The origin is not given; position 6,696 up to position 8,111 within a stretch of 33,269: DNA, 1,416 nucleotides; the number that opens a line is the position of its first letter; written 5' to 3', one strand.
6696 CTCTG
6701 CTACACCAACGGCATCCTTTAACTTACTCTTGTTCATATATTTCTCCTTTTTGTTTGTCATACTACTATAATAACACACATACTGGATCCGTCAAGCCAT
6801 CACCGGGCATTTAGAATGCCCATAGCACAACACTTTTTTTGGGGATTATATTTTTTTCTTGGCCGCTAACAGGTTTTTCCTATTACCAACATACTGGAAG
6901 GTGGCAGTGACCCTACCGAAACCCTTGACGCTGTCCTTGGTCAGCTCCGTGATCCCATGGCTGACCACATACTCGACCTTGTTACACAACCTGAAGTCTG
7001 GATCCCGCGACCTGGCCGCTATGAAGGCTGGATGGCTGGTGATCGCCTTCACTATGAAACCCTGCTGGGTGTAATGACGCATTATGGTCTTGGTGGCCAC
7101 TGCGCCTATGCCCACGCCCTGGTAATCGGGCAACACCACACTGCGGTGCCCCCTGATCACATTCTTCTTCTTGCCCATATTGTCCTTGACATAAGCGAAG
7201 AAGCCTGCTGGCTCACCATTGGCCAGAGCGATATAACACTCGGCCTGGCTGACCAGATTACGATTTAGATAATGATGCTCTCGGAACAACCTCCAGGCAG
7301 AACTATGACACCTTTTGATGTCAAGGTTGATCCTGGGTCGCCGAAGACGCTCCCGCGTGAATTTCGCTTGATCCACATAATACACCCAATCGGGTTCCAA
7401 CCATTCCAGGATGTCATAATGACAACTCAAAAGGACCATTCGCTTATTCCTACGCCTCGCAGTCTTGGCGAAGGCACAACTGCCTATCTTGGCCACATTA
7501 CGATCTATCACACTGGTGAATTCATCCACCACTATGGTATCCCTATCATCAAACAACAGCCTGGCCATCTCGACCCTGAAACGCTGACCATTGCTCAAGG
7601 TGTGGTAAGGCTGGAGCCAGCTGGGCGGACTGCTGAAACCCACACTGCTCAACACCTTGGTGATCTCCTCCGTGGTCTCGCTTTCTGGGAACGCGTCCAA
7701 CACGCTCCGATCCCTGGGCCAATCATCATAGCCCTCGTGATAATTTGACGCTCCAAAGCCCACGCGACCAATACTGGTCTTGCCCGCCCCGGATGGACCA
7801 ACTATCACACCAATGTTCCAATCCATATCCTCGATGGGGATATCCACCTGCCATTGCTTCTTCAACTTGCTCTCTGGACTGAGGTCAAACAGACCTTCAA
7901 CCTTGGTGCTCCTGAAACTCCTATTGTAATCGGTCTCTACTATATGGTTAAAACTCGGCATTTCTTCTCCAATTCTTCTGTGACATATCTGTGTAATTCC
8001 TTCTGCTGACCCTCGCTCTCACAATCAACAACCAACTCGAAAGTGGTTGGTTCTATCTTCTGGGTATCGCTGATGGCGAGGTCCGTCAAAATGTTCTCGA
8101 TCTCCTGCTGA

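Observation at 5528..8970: ParB - ParB - (ABC ATPase::GNAT) - C39-like peptidase early operon: candidate ATP-dependent nucleic-acid acylation / anti-defence system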

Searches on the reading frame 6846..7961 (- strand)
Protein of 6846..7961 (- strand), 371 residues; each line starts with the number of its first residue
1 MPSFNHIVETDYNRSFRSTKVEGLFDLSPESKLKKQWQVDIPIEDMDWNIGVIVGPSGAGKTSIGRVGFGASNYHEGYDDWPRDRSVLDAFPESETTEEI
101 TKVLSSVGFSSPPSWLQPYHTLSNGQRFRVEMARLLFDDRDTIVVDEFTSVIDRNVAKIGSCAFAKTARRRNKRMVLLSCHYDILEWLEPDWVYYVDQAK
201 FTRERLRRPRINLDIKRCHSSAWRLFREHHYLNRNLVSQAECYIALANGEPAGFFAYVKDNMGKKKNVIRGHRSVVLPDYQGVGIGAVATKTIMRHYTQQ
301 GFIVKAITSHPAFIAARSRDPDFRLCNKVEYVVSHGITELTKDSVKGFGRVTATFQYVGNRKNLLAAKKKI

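Call 3: search_protein_families(library=pfam, proteins=[window:6846-7961:-], max_evalue=0.1)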
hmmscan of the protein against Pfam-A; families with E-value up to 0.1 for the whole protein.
window:6846-7961:- (371 aa): 7 families
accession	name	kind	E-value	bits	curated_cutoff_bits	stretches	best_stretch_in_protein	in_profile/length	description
PF00005.33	ABC_tran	-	4.8e-08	34.1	25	1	52-149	15-136/137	ABC transporter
PF00583.31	Acetyltransf_1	-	8.1e-08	33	20.7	1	218-303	11-96/116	Acetyltransferase (GNAT) family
PF13508.13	Acetyltransf_7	-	0.00045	21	27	1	240-293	3-53/84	Acetyltransferase (GNAT) domain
PF20703.3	nSTAND1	-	0.016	15.3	27.1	1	50-166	35-142/379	Novel STAND NTPase 1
PF13401.12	AAA_22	-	0.036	14.8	27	1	49-150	6-95/130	AAA domain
PF09895.14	DUF2122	-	0.054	14.3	25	0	157-204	4-50/106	RecB-family nuclease (DUF2122)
PF13604.12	AAA_30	-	0.081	13.1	27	0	50-167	20-116/191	AAA domain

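Call 4: search_protein_families(library=phrogs, proteins=[window:6846-7961:-], max_evalue=0.01)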
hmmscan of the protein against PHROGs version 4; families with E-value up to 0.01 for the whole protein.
window:6846-7961:- (371 aa): 5 families
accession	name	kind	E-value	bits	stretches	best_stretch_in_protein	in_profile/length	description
phrog_11143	-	unknown function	2e-103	347.1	1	9-363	6-354/357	-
phrog_293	-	moron, auxiliary metabolic gene and host takeover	6.1e-18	65.2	1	42-179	157-326/1058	ABC transporter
phrog_7693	-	other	1.2e-08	36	1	275-327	2-54/89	acetyltransferase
phrog_2392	-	moron, auxiliary metabolic gene and host takeover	9.7e-05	21.8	1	121-156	617-652/726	ABC transporter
phrog_1249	-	other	0.0024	18.6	1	232-301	50-122/180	acetyltransferase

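Call 6: search_dna_similar(query=window:6846-7961:-, collection=phages, mode=protein, max_rows=30)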
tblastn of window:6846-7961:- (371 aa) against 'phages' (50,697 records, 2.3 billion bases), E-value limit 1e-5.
Records with a match: 89; places in all: 89; records where one place covers at least 80% of the query: 54.
Best place of each record, by identity: <60% 89.
By first word of the organism name: Streptococcus 12; Gordonia 12; Rhizobium 10; Pseudomonas 7; Klebsiella 6; Porphyromonas 5; Aeromonas 5; Leptospira 4; Escherichia 4; Burkholderia 3; and 13 more.
By host as written in the record: - 8; Aeromonas salmonicida 5; Gordonia terrae 3612 4; Leptospira biflexa Patoc 1 4; Gordonia terrae NRRL B-16283 3; Pseudomonas syringae pv. actinidiae 3; Gordonia rubripertincta NRRL B-16540 2; Burkholderia thailandensis 2; and 50 more.
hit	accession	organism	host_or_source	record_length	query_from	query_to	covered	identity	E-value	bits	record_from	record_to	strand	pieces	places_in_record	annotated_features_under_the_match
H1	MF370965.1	Pseudoalteromonas phage SL25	Pseudoalteromonas sp.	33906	1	357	96%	43.2%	3e-91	304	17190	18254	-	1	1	none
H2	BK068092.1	Porphyromonas phage phage011a_WW2952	Porphyromonas gingivalis WW2952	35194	9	360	95%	39.1%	7e-70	243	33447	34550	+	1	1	hypothetical protein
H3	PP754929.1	Porphyromonas phage phage007a_Bg4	Porphyromonas gingivalis Bg4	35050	9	321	84%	42.1%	4e-70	244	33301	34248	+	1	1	hypothetical protein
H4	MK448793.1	Streptococcus phage Javan523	Streptococcus pyogenes MGAS8232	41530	1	367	97%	36.6%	8e-53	232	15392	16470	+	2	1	putative ABC iron siderophore transporter | hypothetical protein | DNA modification methylase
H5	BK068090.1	Porphyromonas phage phage008a_KCOM2797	Porphyromonas gingivalis KCOM 2797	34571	9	321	84%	41.7%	2e-69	242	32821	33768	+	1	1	hypothetical protein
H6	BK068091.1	Porphyromonas phage phage009a_Kyudai3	Porphyromonas gingivalis Kyudai-3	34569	9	321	84%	41.7%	2e-69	242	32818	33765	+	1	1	hypothetical protein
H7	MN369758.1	Gordonia phage NHagos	Gordonia rubripertincta NRRL B-16540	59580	2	369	99%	35.4%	1e-67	237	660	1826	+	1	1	2: hypothetical protein | 3: hypothetical protein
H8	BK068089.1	Porphyromonas phage phage006a_EM3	Porphyromonas gingivalis EM3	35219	9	321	84%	40.8%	1e-67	236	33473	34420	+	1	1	hypothetical protein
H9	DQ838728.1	Lactococcus phage P335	Lactococcus lactis F7/2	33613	1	358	95%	36.3%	1e-51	228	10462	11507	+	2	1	putative ABC-transporter | unknown (x2)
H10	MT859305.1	Oenococcus phage Vinitor-27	Oenococcus oeni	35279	1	325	87%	39.4%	2e-56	243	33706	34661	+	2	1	putative ABC iron siderophore transporter, fused permease and ATPase ... | hypothetical protein | type II adenine-specific methyltransferase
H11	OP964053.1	Phage Vinitor23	wine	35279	1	325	87%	39.4%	2e-56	243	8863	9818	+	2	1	record has no annotation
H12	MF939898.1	Oenococcus phage vB_OeS_unk162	Oenococcus oeni IOEB S277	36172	1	325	87%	39.1%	2e-56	243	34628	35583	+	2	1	putative ABC iron siderophore transporter | hypothetical protein | DNA modification methylase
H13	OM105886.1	Gordonia phage Ligma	Gordonia terrae NRRL B-16283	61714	15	360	93%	36.3%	5e-67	234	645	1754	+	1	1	2: hypothetical protein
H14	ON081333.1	Gordonia phage Axumite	Gordonia terrae 3612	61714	15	360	93%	36.3%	5e-67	234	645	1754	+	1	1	2: ATP binding cassette-like protein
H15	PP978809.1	Gordonia phage Shatter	Gordonia terrae NRRL B-16283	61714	15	360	93%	36.3%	5e-67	234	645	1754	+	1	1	2: ATP binding cassette-like protein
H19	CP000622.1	Burkholderia phage phiE255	Burkholderia thailandensis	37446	15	320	82%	40.3%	3e-65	229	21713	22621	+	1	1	gp29, conserved hypothetical protein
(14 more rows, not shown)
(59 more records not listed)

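Call 8: get_annotated_region(hit=H1, flank=6000)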
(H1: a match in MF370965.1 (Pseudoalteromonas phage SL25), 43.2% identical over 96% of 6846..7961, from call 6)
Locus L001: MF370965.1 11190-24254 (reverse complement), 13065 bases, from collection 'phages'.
description: Pseudoalteromonas phage SL25, complete genome.
organism: Pseudoalteromonas phage SL25 (NCBI taxid 2023999)
taxonomy: Viruses; Duplodnaviria; Heunggongvirae; Uroviricota; Caudoviricetes
host: Pseudoalteromonas sp.; source: -; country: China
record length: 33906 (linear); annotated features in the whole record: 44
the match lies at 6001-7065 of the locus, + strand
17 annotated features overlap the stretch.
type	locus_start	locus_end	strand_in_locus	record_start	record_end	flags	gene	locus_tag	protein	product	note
CDS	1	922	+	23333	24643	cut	-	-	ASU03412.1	replicative DNA helicase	-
CDS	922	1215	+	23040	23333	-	-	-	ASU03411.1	DUF1364 domain-containing protein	-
CDS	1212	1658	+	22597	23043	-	-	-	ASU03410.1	hypothetical protein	-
CDS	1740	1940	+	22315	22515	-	-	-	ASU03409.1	hypothetical protein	-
CDS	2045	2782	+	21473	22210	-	-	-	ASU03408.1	hypothetical protein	hypothetical protein CPT_Mater92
CDS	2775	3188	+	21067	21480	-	-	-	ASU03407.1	hypothetical protein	-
CDS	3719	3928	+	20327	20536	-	-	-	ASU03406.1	hypothetical protein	-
CDS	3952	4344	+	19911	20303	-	-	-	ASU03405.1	hypothetical protein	-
CDS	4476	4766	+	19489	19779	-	-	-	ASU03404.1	hypothetical protein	-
CDS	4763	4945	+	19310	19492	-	-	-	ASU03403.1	hypothetical protein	-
CDS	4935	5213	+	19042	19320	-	-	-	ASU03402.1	hypothetical protein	-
CDS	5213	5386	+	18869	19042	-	-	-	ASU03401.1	hypothetical protein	-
CDS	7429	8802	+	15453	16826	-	-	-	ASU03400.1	putative large terminase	-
CDS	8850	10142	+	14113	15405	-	-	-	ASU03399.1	gene transfer agent portal protein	-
CDS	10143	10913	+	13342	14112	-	-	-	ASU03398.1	minor capsid protein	-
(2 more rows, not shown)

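Call 9: get_annotated_region(hit=H4, flank=5000)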
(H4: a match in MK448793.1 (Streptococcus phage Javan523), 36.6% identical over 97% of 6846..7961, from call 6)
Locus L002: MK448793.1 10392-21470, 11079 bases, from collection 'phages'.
description: Streptococcus phage Javan523, complete genome.
organism: Streptococcus phage Javan523 (NCBI taxid 2548236)
taxonomy: Viruses; Duplodnaviria; Heunggongvirae; Uroviricota; Caudoviricetes
host: Streptococcus pyogenes MGAS8232; source: -; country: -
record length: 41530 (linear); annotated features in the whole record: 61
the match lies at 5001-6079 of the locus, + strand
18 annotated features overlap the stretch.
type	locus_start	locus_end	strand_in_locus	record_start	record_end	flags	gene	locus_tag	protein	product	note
CDS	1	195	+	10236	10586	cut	-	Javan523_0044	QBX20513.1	holliday junction resolvase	-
CDS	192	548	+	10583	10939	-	-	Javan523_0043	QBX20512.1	hypothetical protein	FIG01114622: hypothetical protein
CDS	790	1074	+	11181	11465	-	-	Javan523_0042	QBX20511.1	hypothetical protein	-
CDS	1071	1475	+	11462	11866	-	-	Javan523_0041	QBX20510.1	hypothetical protein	FIG01118889: hypothetical protein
CDS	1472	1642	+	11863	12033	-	-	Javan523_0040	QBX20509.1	hypothetical protein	FIG01116946: hypothetical protein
CDS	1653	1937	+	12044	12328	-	-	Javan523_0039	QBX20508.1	hypothetical protein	-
CDS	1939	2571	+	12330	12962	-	-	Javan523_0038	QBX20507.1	hypothetical protein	-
CDS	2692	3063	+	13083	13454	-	-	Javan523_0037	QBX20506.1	hypothetical protein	-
CDS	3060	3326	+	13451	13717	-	-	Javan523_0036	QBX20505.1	hypothetical protein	-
CDS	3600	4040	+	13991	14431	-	-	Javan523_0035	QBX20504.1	hypothetical protein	FIG01114733: hypothetical protein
CDS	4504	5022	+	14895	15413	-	-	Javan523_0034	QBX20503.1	DNA modification methylase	-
CDS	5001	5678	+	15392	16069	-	-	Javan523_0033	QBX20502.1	putative ABC iron siderophore transporter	putative ABC iron siderophore transporter, fusedpermease and ATPase domains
CDS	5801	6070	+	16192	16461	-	-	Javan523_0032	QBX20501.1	hypothetical protein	-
CDS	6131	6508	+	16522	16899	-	-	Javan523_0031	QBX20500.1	hypothetical protein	-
CDS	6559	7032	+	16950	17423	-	-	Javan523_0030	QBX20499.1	hypothetical protein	-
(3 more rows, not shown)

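Call 11: get_annotated_region(hit=H7, flank=5000)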
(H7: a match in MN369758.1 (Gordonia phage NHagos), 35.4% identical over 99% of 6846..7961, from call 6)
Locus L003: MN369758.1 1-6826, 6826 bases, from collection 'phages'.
description: Gordonia phage NHagos, complete genome.
organism: Gordonia phage NHagos (NCBI taxid 2653746)
taxonomy: Viruses; Duplodnaviria; Heunggongvirae; Uroviricota; Caudoviricetes; Sourvirus
host: Gordonia rubripertincta NRRL B-16540; source: soil; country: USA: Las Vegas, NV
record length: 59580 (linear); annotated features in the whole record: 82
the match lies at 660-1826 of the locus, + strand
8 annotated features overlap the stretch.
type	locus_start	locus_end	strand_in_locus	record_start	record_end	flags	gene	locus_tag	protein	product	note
CDS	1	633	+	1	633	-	1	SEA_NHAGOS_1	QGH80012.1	ParB-like nuclease domain protein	ParB-like nuclease domain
CDS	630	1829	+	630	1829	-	2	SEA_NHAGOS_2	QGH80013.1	hypothetical protein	-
CDS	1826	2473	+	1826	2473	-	3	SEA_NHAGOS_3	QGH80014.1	hypothetical protein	-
CDS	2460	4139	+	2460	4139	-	4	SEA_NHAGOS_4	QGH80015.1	terminase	-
CDS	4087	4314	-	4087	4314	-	5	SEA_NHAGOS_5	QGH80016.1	membrane protein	-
CDS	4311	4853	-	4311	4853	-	6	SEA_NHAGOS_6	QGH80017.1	RuvC-like resolvase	-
CDS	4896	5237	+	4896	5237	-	7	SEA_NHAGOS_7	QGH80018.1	membrane protein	-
CDS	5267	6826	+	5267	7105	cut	8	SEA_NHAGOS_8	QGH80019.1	portal protein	-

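Call 12: get_annotated_region(hit=H19, flank=5000)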
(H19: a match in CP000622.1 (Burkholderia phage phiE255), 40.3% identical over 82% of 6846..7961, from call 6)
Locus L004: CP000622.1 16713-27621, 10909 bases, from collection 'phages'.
description: Burkholderia phage phiE255, complete genome.
organism: Burkholderia phage phiE255 (NCBI taxid 2883942)
taxonomy: Viruses; Duplodnaviria; Heunggongvirae; Uroviricota; Caudoviricetes; Bcepmuvirus; Bcepmuvirus E255
host: Burkholderia thailandensis; source: -; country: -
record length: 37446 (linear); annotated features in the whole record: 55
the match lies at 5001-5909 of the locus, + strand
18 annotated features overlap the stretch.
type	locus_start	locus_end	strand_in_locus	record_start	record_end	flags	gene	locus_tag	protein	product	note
CDS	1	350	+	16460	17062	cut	-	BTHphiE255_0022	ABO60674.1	gp22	identified by match to protein family HMM PF04717; match to protein family HMM TIGR01644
CDS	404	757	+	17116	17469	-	-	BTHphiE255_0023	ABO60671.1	gp23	identified by match to protein family HMM PF04965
CDS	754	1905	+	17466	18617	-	-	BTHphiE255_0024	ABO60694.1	gp24, conserved hypothetical protein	identified by match to protein family HMM PF04865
CDS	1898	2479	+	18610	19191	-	-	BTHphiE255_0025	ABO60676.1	gp25, tail fiber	identified by match to protein family HMM TIGR01634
CDS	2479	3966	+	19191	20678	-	-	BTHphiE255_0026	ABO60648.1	gp26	-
CDS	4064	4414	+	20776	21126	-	-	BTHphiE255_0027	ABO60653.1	gp27, conserved hypothetical protein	-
CDS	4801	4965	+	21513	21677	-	-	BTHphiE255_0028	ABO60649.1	gp28, hypothetical protein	-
CDS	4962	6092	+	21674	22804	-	-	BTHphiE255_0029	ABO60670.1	gp29, conserved hypothetical protein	-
CDS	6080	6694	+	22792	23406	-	-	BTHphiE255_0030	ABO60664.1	gp30, formyl transferase, putative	identified by match to protein family HMM PF00551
CDS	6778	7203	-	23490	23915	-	-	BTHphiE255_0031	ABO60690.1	gp31, non-glycosylated membrane-associated protein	-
CDS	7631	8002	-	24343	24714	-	-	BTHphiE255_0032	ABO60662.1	gp32, DNA-binding protein RdgB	-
CDS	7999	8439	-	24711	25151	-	-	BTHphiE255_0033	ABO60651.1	gp33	identified by match to protein family HMM PF06252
CDS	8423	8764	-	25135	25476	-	-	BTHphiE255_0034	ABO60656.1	gp34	-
CDS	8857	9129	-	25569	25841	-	-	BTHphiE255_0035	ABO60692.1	gp35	identified by match to protein family HMM PF00216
CDS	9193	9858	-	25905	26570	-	-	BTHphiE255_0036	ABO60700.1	gp36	-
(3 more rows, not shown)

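Call 17: find_homologous_proteins(query=window:6846-7961:-, max_evalue=0.00001)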
Query window:6846-7961:- (371 aa): 6895 proteins with E <= 0.00001 among 8000 candidates; the best 120 are listed.
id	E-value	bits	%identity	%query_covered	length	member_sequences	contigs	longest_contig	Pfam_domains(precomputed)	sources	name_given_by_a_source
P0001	3.2e-254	861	100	100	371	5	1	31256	PF00005.34,PF00583.32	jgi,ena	-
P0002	6.9e-214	728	81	100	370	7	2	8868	PF00005.34,PF00583.32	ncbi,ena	-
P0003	2.6e-206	703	84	94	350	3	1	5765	PF00005.34,PF00583.32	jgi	-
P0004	9.4e-190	649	78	94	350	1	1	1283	PF00005.34,PF00583.32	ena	-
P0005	1.3e-186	638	71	99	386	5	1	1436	PF00005.34,PF00583.32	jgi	-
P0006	1.2e-182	625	71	98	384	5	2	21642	PF00005.34,PF00583.32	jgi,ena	jgi:energy-coupling factor transporter ATP-binding protein EcfA2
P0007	2.4e-180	618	68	99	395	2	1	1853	PF13508.14,PF00005.34,PF00583.32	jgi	jgi:ABC-type transport system involved in cytochrome c biogenesis ATPase subunit/GNAT superfamily N-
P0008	1.0e-179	616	68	98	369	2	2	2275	PF00005.34,PF00583.32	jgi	jgi:ABC-type lipoprotein export system ATPase subunit/GNAT superfamily N-acetyltransferase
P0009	1.8e-179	615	70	98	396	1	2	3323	PF00005.34,PF00583.32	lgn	-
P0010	1.7e-177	608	69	98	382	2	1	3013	PF00005.34,PF00583.32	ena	-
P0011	5.0e-176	603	68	100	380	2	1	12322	PF00005.34,PF00583.32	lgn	-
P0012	1.1e-175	602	67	99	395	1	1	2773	PF13508.14,PF00005.34,PF00583.32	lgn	-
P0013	1.1e-173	596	68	98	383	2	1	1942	PF00005.34,PF00583.32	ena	-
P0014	4.5e-173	594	68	98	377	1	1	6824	PF00005.34,PF00583.32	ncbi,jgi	jgi:ABC-type transport system involved in cytochrome c biogenesis ATPase subunit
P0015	1.6e-172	592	67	98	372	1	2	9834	PF00005.34,PF00583.32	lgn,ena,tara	tara:strand:+ start:1181 stop:2299 length:1119 start_codon:yes stop_codon:yes gene_type:complete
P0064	7.6e-104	366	48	96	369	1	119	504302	PF13508.14,PF00583.32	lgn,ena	-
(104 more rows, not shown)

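Call 19: search_solved_structures(query=window:6846-7961:-, max_evalue=0.01, show_alignments=2)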
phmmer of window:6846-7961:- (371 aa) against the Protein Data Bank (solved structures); distinct sequences matched with E-value up to 0.01: 30.
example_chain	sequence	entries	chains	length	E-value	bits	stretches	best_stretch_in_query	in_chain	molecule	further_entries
6s47_Bi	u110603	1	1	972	2e-06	30.4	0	88-155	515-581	[NU+] prion formation protein 1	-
6ha8_V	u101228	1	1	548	4.9e-06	29.1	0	80-153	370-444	Nucleotide-binding protein ExpZ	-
7msc_x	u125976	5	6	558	5.6e-06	28.9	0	112-154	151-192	Energy-dependent translational throttle protein EttA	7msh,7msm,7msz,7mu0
5zxd_A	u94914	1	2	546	7.8e-05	25.2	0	100-156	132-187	ATP-binding cassette sub-family F member 1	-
8s7v_K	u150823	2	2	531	0.00042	22.8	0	121-188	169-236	Glycine betaine/carnitine/choline transport ATP-binding protein OpuCA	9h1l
4fin_A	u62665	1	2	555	0.00091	21.6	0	113-154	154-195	EttA (YjjK) ABCF family protein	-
3j5s_D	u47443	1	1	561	0.00095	21.6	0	113-154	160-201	Energy-dependent translational throttle A (EttA)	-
3dhw_C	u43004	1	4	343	0.001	21.5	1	88-184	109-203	Methionine import ATP-binding protein metN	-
9h78_A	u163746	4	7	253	0.0016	20.8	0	98-153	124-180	Uncharacterized ABC transporter ATP-binding protein MJ0035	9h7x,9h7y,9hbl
8j5q_D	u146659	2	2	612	0.0017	20.7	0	101-157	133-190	Uncharacterized ABC transporter ATP-binding protein Rv1281c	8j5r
6r84_A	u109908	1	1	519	0.0018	20.7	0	120-196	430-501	ABC transporter ATP-binding protein ARB1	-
9kym_A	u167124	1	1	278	0.0019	20.6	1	98-204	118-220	Energy-coupling factor transporter ATP-binding protein EcfA1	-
4huq_B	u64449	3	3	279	0.0019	20.6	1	98-204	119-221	Energy-coupling factor transporter ATP-binding protein EcfA 2 | Energy-coupling factor transporter ATP-binding protein EcfA1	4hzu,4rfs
6p6i_A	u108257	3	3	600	0.0025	20.2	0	122-171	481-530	inner membrane ABC-transporter | ABC transporter ATP-binding protein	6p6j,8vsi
6cvl_C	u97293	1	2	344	0.0026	20.2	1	88-184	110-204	MetN nucleotide-binding subunit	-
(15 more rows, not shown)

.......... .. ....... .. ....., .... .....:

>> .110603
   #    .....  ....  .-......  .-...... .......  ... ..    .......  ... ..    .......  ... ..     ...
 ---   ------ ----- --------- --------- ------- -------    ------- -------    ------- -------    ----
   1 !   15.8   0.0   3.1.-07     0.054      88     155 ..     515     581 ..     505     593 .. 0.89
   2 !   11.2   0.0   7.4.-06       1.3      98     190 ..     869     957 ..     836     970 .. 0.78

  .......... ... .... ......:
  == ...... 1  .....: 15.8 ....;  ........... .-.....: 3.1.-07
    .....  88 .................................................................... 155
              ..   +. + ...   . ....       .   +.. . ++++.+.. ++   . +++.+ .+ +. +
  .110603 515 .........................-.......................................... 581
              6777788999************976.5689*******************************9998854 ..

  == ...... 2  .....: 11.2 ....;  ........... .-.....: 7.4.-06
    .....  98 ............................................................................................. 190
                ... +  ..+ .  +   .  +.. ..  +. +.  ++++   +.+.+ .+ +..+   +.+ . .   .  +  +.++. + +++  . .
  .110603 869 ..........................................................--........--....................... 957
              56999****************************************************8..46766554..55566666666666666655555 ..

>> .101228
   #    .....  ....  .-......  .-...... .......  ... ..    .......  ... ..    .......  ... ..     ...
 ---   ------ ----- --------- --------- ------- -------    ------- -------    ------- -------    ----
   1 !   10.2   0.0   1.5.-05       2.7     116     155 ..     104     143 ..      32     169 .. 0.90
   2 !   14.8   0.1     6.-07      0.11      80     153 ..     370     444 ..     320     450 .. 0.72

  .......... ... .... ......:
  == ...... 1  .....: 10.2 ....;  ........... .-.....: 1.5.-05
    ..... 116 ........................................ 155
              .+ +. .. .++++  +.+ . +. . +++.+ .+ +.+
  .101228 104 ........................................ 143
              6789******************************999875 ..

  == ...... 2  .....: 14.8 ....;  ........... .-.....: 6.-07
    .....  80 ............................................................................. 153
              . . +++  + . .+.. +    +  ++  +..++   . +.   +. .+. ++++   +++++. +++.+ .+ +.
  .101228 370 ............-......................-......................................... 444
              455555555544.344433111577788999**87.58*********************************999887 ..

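Call 23: find_encoding_contigs(protein=P0001, flank=10000, max_places=3)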
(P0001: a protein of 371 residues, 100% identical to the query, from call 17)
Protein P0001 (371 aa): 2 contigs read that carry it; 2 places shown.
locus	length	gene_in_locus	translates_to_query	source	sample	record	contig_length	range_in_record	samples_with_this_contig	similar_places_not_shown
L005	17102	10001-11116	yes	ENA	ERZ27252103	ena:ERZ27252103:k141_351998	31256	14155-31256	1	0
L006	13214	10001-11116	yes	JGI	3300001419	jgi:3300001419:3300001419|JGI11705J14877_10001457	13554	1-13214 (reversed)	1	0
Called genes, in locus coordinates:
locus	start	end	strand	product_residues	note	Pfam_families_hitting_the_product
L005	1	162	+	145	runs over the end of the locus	-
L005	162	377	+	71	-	-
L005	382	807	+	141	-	PF06199:Phage_tail_2 (weak)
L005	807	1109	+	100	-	-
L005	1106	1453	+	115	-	-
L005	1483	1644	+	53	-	-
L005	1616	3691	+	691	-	PF20155:TMP_3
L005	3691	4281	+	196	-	PF21430:DTP-pb9_B-dom (weak)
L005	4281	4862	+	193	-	-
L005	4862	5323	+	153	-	-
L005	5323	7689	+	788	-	PF13550:Phage-tail_3 (weak)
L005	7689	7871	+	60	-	-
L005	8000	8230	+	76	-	-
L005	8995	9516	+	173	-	PF02195:ParB_N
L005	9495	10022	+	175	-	PF02195:ParB_N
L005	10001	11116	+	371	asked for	PF00005:ABC_tran (weak), PF00583:Acetyltransf_1 (weak)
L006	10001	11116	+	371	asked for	PF00005:ABC_tran (weak), PF00583:Acetyltransf_1 (weak)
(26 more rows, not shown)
